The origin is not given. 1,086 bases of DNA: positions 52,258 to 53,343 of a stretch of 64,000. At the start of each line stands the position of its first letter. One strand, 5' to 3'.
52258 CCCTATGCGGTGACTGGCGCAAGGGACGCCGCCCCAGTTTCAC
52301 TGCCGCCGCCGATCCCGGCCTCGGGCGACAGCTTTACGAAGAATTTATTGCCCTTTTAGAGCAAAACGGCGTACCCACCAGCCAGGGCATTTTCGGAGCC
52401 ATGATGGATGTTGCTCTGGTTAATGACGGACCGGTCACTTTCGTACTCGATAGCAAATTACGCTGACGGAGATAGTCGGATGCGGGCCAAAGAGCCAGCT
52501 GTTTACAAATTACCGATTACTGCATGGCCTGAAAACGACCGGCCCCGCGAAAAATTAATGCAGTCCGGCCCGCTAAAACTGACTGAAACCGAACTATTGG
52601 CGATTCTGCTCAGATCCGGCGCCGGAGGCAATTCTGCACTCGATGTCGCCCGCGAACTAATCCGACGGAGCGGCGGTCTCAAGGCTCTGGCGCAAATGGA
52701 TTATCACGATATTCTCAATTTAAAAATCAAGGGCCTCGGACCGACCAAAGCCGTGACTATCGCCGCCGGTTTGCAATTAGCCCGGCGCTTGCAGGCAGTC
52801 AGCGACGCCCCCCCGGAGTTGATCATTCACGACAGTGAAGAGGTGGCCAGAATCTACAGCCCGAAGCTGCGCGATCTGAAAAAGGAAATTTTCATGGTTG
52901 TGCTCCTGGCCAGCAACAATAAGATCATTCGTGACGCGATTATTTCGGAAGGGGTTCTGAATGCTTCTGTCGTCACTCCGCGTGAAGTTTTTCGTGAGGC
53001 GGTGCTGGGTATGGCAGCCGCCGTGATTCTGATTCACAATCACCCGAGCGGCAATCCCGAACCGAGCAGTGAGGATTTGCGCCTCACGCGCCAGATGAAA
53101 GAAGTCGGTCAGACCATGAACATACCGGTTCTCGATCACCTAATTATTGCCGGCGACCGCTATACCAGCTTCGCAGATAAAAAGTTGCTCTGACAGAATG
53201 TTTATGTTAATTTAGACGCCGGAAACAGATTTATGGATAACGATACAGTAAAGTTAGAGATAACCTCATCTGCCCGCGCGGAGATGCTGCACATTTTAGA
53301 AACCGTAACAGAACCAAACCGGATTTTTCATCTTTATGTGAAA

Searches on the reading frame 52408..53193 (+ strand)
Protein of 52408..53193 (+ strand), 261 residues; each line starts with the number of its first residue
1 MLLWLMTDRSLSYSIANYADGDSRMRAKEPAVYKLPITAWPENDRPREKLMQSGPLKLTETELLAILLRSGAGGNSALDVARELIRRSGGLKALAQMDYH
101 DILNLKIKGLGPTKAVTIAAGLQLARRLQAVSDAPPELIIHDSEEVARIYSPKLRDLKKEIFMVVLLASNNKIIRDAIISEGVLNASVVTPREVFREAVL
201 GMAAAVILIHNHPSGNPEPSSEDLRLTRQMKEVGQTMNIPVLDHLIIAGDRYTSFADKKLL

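Call 41: search_protein_families(library=pfam, proteins=[window:52408-53193:+], max_evalue=0.01)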
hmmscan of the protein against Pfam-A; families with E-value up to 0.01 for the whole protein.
window:52408-53193:+ (261 aa): 3 families
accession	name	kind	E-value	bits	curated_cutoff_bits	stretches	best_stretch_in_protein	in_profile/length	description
PF04002.20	RadC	-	1.7e-42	144.6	22.1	1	140-259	1-120/121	RadC-like JAB domain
PF20582.4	UPF0758_N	-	1.7e-25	89.3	27.1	1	37-116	1-77/77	UPF0758 N-terminal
PF14464.11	Prok-JAB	-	0.00087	19.6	25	1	153-231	12-94/114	Prokaryotic homologs of the JAB domain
